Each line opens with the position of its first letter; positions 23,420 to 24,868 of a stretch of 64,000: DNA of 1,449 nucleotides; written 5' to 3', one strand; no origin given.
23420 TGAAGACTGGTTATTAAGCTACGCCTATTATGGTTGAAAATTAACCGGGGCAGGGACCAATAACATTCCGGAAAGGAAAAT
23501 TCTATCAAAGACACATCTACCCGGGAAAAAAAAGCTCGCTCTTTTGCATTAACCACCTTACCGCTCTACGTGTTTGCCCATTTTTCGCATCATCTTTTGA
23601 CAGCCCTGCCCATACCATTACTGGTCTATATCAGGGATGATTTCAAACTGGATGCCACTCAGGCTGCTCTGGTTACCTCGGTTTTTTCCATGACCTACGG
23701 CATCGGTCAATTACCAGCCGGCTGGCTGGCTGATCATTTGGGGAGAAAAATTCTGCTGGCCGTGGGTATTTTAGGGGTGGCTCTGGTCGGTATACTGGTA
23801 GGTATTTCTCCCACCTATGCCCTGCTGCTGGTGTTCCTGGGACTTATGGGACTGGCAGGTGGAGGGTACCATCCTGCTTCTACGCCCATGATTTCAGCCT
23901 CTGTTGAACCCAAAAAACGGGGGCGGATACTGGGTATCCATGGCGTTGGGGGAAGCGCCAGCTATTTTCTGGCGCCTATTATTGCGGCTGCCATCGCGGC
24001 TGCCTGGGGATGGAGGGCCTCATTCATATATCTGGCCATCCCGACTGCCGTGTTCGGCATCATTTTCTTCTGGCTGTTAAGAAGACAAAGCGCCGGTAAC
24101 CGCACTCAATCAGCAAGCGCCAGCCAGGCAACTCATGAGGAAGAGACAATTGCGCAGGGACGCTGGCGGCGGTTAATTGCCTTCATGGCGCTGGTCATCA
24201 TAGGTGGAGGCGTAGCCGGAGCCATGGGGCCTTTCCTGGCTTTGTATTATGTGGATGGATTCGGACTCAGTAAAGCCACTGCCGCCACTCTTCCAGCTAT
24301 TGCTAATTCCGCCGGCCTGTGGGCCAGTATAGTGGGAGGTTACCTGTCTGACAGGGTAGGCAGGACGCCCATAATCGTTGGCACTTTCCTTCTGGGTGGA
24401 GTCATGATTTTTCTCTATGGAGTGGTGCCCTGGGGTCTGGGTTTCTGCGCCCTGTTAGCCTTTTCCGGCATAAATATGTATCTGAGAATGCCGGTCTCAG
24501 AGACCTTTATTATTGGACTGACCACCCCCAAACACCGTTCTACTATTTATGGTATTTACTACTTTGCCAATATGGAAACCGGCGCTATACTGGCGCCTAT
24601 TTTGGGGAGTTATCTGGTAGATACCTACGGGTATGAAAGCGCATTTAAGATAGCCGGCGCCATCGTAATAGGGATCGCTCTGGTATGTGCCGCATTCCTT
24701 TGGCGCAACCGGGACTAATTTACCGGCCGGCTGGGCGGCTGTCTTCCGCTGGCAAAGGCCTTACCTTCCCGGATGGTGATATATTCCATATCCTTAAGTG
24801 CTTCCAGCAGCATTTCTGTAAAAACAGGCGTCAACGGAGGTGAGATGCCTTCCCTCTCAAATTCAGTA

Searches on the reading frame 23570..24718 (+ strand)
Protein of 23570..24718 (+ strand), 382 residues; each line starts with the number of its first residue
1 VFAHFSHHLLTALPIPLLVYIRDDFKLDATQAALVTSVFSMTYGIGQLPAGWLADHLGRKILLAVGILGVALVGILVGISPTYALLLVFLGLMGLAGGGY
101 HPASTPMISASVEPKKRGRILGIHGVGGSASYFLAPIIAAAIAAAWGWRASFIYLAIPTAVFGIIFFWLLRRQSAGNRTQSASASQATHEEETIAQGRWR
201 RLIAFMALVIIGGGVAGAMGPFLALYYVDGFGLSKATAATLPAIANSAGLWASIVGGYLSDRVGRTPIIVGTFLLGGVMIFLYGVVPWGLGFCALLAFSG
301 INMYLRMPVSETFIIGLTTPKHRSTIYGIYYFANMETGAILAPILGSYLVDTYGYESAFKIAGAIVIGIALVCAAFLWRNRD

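Call 23: search_protein_families(library=pfam, proteins=[window:23570-24718:+], max_evalue=0.001)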
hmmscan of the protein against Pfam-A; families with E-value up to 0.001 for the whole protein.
window:23570-24718:+ (382 aa): 3 families
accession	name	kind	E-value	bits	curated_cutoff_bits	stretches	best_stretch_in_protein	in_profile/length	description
PF07690.21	MFS_1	-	6.8e-59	200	33.4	2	1-248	2-250/347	Major Facilitator Superfamily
PF00083.30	Sugar_tr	-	1.7e-09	37.5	22.3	1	29-170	45-191/452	Sugar (and other) transporter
PF00854.27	PTR2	-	0.00016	21.1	27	1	318-373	64-117/392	POT family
